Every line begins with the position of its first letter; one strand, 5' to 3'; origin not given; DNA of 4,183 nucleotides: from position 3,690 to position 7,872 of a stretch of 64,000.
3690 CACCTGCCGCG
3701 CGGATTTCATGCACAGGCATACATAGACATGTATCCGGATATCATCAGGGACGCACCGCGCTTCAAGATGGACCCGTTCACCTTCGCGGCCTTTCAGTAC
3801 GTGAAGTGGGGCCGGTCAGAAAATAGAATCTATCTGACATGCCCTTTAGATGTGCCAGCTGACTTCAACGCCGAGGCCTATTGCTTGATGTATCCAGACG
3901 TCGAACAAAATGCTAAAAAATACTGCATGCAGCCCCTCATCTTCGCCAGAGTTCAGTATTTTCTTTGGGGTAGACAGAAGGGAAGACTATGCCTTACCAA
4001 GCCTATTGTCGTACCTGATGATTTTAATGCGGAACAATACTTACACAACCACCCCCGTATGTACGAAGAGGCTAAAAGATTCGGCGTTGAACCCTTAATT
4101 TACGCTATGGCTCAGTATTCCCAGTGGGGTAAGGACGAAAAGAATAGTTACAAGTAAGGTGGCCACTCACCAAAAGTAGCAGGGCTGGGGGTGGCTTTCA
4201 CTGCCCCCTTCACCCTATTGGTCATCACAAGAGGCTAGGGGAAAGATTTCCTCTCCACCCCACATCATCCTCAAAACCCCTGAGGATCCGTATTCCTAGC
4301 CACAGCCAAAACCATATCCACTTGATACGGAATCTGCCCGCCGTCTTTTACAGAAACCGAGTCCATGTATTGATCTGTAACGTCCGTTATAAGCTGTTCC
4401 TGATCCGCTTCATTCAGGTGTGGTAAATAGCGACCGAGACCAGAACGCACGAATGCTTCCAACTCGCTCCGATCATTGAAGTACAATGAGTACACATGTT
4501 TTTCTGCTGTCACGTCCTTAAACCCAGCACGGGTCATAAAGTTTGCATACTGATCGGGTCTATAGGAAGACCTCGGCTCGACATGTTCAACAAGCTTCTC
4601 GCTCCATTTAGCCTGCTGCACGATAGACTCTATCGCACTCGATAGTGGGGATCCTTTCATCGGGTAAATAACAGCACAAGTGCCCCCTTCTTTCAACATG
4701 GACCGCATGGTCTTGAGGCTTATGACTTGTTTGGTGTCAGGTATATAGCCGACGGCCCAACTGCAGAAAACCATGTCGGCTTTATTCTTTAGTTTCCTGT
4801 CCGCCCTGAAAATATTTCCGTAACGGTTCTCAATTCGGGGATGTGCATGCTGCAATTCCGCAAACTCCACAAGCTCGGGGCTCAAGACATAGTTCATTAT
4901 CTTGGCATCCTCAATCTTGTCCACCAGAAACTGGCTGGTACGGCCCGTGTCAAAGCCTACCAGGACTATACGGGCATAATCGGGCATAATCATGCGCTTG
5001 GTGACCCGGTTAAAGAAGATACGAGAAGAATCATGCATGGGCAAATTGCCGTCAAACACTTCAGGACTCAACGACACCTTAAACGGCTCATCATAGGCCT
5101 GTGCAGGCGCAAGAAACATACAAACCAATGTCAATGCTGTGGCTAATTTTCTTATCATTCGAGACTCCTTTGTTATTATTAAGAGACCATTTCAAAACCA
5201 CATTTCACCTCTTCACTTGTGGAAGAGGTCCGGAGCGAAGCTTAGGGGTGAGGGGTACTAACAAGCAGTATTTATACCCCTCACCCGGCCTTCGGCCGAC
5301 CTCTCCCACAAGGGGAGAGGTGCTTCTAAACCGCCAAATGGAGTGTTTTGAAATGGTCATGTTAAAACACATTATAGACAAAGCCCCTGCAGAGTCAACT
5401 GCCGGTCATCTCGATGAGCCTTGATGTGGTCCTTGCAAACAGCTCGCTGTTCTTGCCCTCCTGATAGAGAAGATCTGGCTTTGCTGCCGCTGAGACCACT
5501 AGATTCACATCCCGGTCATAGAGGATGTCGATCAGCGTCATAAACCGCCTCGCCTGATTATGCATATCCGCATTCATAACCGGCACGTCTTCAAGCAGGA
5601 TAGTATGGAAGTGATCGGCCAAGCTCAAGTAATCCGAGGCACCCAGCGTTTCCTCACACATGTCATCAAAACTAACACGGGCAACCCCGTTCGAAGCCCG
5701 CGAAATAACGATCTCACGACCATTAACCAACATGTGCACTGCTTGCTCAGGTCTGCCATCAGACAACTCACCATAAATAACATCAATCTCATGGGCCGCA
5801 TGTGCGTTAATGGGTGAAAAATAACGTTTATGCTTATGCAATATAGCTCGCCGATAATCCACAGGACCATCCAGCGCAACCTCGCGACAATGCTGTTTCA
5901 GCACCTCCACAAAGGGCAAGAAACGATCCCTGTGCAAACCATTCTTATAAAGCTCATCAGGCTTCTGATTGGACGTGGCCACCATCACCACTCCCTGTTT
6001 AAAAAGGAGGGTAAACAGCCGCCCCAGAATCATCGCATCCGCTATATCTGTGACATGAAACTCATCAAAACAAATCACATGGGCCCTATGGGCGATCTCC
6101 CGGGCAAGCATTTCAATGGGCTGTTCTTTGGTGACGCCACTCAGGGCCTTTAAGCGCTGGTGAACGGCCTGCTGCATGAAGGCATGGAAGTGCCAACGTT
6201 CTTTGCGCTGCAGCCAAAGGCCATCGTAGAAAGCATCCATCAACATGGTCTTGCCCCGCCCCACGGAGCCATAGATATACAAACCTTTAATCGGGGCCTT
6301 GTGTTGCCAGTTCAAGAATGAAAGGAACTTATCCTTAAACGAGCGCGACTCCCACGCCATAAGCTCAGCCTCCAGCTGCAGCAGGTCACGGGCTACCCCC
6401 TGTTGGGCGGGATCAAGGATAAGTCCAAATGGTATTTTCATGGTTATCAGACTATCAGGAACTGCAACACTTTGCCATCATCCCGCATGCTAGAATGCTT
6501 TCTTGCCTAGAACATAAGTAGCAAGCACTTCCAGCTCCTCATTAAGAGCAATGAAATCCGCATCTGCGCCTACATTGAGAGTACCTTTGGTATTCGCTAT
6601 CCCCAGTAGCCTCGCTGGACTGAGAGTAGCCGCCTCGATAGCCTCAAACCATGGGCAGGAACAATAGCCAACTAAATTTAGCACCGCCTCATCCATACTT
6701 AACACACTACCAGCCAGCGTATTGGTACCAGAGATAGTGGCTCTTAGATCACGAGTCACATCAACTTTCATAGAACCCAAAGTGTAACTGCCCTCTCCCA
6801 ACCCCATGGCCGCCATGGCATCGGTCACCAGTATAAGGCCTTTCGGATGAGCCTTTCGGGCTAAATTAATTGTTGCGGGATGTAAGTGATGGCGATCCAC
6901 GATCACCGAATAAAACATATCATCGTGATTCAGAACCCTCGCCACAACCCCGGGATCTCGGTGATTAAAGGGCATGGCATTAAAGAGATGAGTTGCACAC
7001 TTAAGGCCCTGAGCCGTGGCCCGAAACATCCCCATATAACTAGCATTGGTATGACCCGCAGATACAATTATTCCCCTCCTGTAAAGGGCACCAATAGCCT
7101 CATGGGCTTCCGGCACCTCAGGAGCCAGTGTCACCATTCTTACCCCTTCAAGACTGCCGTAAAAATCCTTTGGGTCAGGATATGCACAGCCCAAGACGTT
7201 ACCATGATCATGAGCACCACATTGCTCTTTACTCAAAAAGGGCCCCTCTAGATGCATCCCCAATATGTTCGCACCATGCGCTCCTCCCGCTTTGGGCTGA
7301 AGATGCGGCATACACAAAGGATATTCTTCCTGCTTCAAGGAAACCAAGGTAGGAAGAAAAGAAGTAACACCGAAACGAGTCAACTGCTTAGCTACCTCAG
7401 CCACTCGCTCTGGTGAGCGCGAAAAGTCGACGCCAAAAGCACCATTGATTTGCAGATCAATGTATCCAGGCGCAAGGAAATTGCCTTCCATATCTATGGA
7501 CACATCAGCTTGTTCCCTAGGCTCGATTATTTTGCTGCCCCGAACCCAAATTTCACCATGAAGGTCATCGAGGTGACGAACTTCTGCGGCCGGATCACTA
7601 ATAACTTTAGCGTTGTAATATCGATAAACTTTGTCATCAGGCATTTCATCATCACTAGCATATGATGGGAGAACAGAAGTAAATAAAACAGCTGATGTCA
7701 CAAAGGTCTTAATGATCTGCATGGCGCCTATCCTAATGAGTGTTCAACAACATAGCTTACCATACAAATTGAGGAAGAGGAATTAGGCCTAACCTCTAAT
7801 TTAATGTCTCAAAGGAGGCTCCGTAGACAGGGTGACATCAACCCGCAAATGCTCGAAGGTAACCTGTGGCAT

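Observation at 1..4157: Tandem array of paralogous secreted proteins defined by an undescribed C-terminal ~46-aa repeat module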

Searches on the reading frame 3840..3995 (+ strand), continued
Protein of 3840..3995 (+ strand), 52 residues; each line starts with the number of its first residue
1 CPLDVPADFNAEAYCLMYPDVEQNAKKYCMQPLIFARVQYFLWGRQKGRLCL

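Call 92: list_cluster_members(proteins=[P0002, P0003, P0006, P0001, P0033, P0031, P0067, P0086, P0109, P0131])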
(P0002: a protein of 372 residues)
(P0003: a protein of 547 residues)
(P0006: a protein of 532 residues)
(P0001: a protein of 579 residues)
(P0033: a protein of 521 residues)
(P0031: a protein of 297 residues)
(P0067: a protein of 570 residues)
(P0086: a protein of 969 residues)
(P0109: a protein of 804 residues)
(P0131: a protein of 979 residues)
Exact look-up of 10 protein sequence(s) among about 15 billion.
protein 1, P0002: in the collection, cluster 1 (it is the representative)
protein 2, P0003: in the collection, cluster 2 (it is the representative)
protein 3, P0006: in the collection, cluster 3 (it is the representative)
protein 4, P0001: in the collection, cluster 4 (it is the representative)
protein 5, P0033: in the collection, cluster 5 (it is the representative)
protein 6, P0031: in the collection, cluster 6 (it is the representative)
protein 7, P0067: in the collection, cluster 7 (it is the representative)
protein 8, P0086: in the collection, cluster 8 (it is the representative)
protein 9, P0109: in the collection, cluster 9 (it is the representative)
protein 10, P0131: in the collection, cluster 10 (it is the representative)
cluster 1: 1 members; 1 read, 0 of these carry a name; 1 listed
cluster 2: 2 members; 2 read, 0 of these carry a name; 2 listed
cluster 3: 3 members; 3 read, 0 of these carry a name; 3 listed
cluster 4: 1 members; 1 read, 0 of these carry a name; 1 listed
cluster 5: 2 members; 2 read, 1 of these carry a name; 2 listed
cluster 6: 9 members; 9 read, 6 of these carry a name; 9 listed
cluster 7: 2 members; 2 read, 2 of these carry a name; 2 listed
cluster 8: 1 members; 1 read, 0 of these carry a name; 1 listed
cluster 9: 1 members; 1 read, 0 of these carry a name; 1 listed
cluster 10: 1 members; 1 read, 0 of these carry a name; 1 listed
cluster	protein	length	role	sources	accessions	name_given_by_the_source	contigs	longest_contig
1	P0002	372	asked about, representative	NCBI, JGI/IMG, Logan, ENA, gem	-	-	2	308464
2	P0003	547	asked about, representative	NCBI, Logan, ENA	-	-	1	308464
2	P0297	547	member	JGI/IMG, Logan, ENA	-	-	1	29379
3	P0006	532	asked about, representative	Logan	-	-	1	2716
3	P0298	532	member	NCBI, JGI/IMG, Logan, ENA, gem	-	-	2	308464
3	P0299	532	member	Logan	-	-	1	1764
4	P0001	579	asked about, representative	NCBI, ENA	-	-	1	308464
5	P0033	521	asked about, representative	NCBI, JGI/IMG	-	hypothetical protein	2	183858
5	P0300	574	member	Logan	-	-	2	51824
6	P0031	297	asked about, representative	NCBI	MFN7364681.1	MAG: WH2 domain-containing protein [Alphaproteobacteria bacterium]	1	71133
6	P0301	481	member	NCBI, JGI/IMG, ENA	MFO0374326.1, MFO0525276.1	MAG: WH2 domain-containing protein [Alphaproteobacteria bacterium]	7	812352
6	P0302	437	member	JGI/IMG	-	hypothetical protein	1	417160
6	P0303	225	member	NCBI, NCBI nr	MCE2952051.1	MAG: hypothetical protein LW864_08070, partial [Alphaproteobacteria bacterium] | hypothetical protein [Alphaproteobacteria bacterium]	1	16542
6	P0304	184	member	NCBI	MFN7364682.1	MAG: hypothetical protein ACK5TR_01900 [Alphaproteobacteria bacterium]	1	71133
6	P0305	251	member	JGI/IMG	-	hypothetical protein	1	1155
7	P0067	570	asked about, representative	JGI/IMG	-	hypothetical protein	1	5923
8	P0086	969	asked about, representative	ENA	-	-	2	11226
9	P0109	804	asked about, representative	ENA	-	-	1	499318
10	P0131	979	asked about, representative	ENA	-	-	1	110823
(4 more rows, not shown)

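Call 95: search_protein_families(library=pfam, proteins=[P0056, P0098, P0100, P0101, P0076, P0080, P0087, P0090, P0035, P0075], max_evalue=0.1)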
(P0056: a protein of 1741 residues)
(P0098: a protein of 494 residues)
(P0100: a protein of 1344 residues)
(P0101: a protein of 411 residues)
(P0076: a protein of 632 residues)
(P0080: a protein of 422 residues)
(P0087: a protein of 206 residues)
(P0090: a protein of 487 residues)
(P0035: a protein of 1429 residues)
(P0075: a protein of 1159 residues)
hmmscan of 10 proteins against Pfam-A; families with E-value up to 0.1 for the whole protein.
P0056 (1741 aa): 0 families

P0098 (494 aa): 2 families
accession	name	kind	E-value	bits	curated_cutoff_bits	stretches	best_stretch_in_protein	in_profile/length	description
PF09163.16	Form-deh_trans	-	2.4e-05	24.5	22.1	0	394-405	26-37/44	Formate dehydrogenase N, transmembrane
PF00353.25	HemolysinCabind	-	0.00089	19.6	23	1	115-144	6-35/36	RTX calcium-binding nonapeptide repeat (4 copies)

P0100 (1344 aa): 2 families
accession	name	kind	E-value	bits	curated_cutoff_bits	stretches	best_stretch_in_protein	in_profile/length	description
PF00353.25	HemolysinCabind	-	2e-26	92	23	4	10-44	2-36/36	RTX calcium-binding nonapeptide repeat (4 copies)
PF21393.2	Phage_pb10_N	-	4.1e-05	24.3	27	0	910-931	25-46/59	Decoration protein pb10 N-terminal domain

P0101 (411 aa): 6 families
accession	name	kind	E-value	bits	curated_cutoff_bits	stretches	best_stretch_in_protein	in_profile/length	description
PF17963.7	Big_9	-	1.1e-08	36.2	23.6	1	2-105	1-88/89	Bacterial Ig domain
PF17892.7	Cadherin_5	-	9.3e-08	32.2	26.5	1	1-108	1-98/98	Cadherin-like domain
PF17803.7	Cadherin_4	-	1.6e-05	25.8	25.1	1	1-55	10-67/71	Bacterial cadherin-like domain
PF19271.4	Nis1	-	8.6e-05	23.6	27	0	105-138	12-45/114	Nis1 family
PF20573.4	DUF6782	-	0.0012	18.6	27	0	148-182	141-175/241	Putative metallopeptidase family (DUF6782)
PF16525.10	MHB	-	0.042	14.5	27.4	0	314-337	12-35/77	Haemophore, haem-binding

P0076 (632 aa): 6 families
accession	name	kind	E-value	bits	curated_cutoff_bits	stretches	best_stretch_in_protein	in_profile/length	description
PF22073.2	Cep192_D4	-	1.3e-10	41.9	35.5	2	404-501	10-108/112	Cep192 domain 4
PF22544.2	HYDIN_VesB_CFA65-like_Ig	-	6.3e-08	33.2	25.5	1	414-497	21-94/100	HYDIN/CFA65/VesB-like, Ig-like domain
PF15780.11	ASH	-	3e-06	27.8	27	1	248-296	49-96/98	Abnormal spindle-like microcephaly-assoc'd, ASPM-SPD-2-Hydin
PF24771.2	Ig_CFAP74_1st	-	4.5e-05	24.2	29.2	0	223-291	21-87/97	CFAP74 first Ig-like domain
PF07610.17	DUF1573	-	0.00029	21.2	26.1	0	263-303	55-96/98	Protein of unknown function (DUF1573)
PF24507.1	Ig_CFAP65_4th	-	0.0018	19.1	27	0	261-291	33-63/76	CFAP65, fourth Ig-like domain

P0080 (422 aa): 5 families
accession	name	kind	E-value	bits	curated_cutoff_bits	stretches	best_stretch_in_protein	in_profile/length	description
PF17963.7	Big_9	-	2.5e-22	80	23.6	1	290-378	1-89/89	Bacterial Ig domain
PF03160.20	Calx-beta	-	6.8e-17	62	27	1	169-286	3-119/119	Calx-beta domain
PF17892.7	Cadherin_5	-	1.4e-16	60.6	26.5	1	290-379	2-97/98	Cadherin-like domain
PF17803.7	Cadherin_4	-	2.8e-10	41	25.1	1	287-347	8-71/71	Bacterial cadherin-like domain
PF17273.7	DUF5338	-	0.066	13.8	25.9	0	46-79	21-54/69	Family of unknown function (DUF5338)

P0087 (206 aa): 1 family
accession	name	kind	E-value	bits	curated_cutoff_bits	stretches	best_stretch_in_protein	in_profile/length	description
PF13402.12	Peptidase_M60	-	0.016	15.2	25.8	0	43-94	195-246/275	Peptidase M60, enhancin and enhancin-like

P0090 (487 aa): 2 families
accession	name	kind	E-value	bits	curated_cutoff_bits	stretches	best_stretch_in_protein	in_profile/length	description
PF13704.12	Glyco_tranf_2_4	-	0.01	16.8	27.5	1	12-98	2-87/98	Glycosyl transferase family 2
PF22734.1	NNH2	-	0.027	14.6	27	0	435-464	102-131/181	NACHT N-terminal Helical domain 2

P0035 (1429 aa): 3 families
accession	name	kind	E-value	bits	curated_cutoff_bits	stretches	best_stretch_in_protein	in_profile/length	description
PF18922.5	DUF5672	-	1.8e-31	109.5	24.4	1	891-1040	3-159/164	Protein of unknown function (DUF5672)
PF00534.26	Glycos_transf_1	-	2.8e-10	40.4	26.4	1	1233-1378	5-135/172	Glycosyl transferases group 1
PF22329.2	Nro1_C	-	0.002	18.6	27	0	601-635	98-135/142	Negative regulator of ofd1, C-terminal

P0075 (1159 aa): 1 family
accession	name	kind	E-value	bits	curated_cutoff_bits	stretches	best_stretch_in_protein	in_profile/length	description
PF24975.1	UBA_Rad5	-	2.3e-05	24.9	27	0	980-998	18-36/40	Fungal Rad5 UBA-like domain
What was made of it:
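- It is also found in RTX, cadherin-like, Calx-beta and Big_9 surface proteins (call 95).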

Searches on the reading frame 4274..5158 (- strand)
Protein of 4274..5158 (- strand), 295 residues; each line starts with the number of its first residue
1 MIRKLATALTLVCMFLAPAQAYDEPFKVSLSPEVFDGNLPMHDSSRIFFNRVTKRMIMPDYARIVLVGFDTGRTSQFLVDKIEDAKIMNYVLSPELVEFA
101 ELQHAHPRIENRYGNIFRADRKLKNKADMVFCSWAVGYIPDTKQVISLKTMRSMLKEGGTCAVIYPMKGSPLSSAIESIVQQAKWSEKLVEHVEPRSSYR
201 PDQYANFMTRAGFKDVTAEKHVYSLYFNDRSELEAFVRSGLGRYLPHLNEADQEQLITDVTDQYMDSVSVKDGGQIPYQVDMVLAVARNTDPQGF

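Call 20: search_protein_families(library=pfam, proteins=[window:4274-5158:-], max_evalue=0.001)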
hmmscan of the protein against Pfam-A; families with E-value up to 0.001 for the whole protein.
window:4274-5158:- (295 aa): 6 families
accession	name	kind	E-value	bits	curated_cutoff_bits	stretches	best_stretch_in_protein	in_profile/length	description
PF13649.12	Methyltransf_25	-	2.5e-06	28.5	27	1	67-159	4-97/97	Methyltransferase domain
PF08242.18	Methyltransf_12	-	1.9e-05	25.7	30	1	68-160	4-97/98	Methyltransferase domain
PF13847.12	Methyltransf_31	-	4.7e-05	23.5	27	1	71-178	14-121/145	Methyltransferase domain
PF08241.18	Methyltransf_11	-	0.00036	21.6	21.2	1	67-162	3-94/95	Methyltransferase domain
PF13489.12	Methyltransf_23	-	0.0005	20.3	27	1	116-217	69-163/164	Methyltransferase domain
PF05891.18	Methyltransf_PK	-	0.00089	19.3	27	0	44-163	37-159/218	AdoMet dependent proline di-methyltransferase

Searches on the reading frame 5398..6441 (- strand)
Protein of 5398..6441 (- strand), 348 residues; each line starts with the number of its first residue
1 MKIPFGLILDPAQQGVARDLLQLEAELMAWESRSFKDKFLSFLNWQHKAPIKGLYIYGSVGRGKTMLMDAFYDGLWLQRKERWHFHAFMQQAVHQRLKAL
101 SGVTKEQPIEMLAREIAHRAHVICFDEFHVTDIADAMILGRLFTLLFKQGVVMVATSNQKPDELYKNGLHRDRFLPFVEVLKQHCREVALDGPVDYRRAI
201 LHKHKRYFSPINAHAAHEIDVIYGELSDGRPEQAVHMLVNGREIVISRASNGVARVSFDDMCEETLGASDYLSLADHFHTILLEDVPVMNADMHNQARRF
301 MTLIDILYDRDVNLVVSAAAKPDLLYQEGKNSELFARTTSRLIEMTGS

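Call 20: search_protein_families(library=pfam, proteins=[window:5398-6441:-], max_evalue=0.001)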
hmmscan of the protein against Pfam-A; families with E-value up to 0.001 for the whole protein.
window:5398-6441:- (348 aa): 3 families
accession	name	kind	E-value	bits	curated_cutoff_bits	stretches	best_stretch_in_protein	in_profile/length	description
PF03969.22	AFG1_ATPase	-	6.4e-107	358.1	27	1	8-346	17-353/361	AFG1-like ATPase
PF00308.24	Bac_DnaA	-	0.00045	20.9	23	0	52-165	35-145/162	Bacterial DnaA ATPAse domain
PF00004.35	AAA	-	0.00071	20.5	21.2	0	55-176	2-125/131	ATPase family associated with various cellular activities (AAA)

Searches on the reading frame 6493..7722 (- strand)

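Call 20: search_protein_families(library=pfam, proteins=[window:6493-7722:-], max_evalue=0.001)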
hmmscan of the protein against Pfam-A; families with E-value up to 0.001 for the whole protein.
window:6493-7722:- (410 aa): 2 families
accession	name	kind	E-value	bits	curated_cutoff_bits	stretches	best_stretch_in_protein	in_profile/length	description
PF01979.26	Amidohydro_1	-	7.5e-16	58.7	25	1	83-407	2-343/345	Amidohydrolase family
PF07969.17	Amidohydro_3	-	2.6e-06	27.6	29.7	1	357-397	408-448/472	Amidohydrolase family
